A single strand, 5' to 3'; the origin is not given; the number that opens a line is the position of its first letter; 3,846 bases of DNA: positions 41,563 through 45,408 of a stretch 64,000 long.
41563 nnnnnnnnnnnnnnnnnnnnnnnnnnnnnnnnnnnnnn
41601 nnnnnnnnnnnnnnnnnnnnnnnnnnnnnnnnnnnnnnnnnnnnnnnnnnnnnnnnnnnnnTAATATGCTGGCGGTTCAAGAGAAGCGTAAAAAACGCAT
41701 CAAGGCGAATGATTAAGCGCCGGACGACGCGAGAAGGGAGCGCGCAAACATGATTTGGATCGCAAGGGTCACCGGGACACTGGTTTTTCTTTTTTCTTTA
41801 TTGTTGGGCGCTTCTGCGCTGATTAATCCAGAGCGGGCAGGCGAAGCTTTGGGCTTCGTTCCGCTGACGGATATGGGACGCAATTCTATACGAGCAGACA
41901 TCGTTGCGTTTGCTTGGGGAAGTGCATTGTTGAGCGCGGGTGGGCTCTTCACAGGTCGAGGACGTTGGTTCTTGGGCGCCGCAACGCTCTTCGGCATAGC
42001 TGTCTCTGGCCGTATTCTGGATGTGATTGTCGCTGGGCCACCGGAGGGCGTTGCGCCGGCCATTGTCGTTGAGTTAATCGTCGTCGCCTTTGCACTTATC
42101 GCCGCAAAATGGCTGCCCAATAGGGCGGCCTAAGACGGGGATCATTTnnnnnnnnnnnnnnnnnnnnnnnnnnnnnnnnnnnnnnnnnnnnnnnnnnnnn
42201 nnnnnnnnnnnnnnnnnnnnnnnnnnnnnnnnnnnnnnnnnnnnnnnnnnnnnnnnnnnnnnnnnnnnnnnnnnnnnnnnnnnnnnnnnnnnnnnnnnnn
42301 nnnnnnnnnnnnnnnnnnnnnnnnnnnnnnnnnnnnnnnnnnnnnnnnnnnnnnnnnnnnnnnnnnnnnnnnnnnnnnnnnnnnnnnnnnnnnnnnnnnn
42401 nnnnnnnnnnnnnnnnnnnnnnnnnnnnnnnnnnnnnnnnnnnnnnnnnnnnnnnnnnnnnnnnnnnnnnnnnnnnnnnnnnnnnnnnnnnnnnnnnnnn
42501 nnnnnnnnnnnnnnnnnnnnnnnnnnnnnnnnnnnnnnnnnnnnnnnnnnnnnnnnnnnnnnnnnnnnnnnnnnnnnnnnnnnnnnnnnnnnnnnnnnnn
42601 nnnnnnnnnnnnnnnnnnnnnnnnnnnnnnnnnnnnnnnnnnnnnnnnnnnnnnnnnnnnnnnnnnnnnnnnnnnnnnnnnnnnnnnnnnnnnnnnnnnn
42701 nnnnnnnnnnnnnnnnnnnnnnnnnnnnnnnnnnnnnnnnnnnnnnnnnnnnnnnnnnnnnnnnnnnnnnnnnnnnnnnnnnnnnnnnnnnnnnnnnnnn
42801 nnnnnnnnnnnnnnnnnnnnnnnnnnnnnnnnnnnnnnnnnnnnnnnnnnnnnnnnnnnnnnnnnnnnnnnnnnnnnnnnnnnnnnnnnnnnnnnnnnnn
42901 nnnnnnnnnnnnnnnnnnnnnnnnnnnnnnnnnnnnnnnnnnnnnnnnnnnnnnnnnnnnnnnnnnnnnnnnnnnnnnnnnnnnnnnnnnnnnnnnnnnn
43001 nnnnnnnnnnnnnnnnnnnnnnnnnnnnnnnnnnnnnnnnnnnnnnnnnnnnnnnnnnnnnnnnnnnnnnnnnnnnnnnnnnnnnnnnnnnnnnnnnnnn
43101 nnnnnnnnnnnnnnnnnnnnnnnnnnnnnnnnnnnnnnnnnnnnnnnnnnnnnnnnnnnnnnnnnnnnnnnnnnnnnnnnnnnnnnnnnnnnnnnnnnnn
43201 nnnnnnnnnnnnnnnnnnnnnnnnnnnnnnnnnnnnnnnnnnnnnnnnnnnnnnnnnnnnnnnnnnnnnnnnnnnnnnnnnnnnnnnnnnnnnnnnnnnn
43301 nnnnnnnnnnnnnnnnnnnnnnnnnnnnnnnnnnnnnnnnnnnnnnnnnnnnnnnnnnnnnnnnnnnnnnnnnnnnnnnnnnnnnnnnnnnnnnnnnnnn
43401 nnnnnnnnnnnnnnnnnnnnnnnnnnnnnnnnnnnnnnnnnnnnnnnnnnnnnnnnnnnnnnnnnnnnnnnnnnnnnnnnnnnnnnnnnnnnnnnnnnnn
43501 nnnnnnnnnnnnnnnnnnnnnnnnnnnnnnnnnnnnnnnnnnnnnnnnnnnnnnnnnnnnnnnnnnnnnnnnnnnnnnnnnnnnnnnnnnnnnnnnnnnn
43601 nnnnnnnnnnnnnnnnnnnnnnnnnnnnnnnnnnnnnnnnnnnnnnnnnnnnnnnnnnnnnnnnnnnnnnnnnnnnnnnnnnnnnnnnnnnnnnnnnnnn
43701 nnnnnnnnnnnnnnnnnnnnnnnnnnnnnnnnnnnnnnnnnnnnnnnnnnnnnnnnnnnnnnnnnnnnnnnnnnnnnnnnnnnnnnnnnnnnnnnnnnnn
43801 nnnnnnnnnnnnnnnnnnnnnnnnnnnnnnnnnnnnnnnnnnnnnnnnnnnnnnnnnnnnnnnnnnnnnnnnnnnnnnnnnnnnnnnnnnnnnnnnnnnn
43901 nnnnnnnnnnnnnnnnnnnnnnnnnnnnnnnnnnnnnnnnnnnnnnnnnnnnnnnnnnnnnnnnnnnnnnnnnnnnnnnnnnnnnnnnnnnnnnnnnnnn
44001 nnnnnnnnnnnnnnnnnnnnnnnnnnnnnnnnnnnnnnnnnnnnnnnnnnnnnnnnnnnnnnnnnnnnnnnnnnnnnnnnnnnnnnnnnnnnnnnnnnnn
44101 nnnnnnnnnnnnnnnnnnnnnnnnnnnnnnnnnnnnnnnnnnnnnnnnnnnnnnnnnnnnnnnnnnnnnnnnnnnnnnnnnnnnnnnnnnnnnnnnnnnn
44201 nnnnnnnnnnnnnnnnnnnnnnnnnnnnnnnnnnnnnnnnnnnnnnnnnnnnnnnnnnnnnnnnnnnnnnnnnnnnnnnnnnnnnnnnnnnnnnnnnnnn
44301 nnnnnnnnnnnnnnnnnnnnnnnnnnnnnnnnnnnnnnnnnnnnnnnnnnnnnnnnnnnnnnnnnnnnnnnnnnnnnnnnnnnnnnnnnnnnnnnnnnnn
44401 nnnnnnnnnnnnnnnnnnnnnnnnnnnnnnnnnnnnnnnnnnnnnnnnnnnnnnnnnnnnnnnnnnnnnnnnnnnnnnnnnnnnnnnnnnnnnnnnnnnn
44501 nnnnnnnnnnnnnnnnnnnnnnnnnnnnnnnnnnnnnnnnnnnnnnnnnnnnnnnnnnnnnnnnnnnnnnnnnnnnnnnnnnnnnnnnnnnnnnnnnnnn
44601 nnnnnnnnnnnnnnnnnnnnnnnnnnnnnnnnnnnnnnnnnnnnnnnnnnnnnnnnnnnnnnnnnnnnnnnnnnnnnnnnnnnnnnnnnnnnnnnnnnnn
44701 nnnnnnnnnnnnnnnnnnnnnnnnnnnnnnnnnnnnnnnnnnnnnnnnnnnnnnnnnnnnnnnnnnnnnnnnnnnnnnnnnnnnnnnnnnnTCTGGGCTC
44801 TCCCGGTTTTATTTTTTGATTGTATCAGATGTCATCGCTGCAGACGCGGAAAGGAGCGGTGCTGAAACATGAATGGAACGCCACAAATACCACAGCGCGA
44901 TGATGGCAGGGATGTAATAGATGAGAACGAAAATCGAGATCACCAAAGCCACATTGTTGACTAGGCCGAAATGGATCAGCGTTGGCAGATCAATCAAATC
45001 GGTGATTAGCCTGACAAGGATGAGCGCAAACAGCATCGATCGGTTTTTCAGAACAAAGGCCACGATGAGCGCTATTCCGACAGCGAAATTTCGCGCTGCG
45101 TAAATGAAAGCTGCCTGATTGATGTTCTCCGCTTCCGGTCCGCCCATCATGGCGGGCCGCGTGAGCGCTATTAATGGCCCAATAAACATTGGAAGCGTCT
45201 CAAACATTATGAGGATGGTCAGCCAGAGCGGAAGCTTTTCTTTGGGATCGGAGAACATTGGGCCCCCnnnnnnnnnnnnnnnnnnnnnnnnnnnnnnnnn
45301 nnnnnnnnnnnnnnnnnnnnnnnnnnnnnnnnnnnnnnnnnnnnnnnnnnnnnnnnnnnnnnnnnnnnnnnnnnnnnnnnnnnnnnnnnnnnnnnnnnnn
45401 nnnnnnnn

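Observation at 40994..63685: Island-wide regulon defined by a 15-bp palindrome TAATG-N5-CATTA, probably read by the island TetR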

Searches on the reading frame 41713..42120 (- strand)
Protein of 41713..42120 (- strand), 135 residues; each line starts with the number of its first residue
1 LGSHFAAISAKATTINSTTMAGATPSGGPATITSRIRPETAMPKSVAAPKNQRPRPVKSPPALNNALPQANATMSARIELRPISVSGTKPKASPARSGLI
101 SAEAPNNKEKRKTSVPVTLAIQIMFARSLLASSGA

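Call 5: search_protein_families(library=pfam, proteins=[window:41713-42120:-])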
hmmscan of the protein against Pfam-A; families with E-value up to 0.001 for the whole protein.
window:41713-42120:- (135 aa): 0 families

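Call 34: search_protein_families(library=pfam, proteins=[window:41713-42120:-], max_evalue=1)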
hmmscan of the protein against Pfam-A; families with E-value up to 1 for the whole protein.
window:41713-42120:- (135 aa): 0 families

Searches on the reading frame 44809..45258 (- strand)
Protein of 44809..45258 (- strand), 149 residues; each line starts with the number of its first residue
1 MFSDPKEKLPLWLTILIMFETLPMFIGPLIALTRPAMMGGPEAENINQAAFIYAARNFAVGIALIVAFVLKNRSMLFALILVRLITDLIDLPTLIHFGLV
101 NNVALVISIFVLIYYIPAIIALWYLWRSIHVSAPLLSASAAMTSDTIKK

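Call 5: search_protein_families(library=pfam, proteins=[window:44809-45258:-])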
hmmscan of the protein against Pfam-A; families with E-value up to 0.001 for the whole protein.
window:44809-45258:- (149 aa): 1 family
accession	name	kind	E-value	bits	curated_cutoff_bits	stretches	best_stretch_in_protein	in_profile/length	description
PF14087.12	DUF4267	-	0.00026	21.4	27.8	1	45-103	33-91/110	Domain of unknown function (DUF4267)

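Call 34: search_protein_families(library=pfam, proteins=[window:44809-45258:-], max_evalue=1)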
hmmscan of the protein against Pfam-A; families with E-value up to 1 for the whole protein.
window:44809-45258:- (149 aa): 1 family
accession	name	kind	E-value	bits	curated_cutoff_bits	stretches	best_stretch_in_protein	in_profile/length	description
PF14087.12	DUF4267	-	0.00026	21.4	27.8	1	45-103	33-91/110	Domain of unknown function (DUF4267)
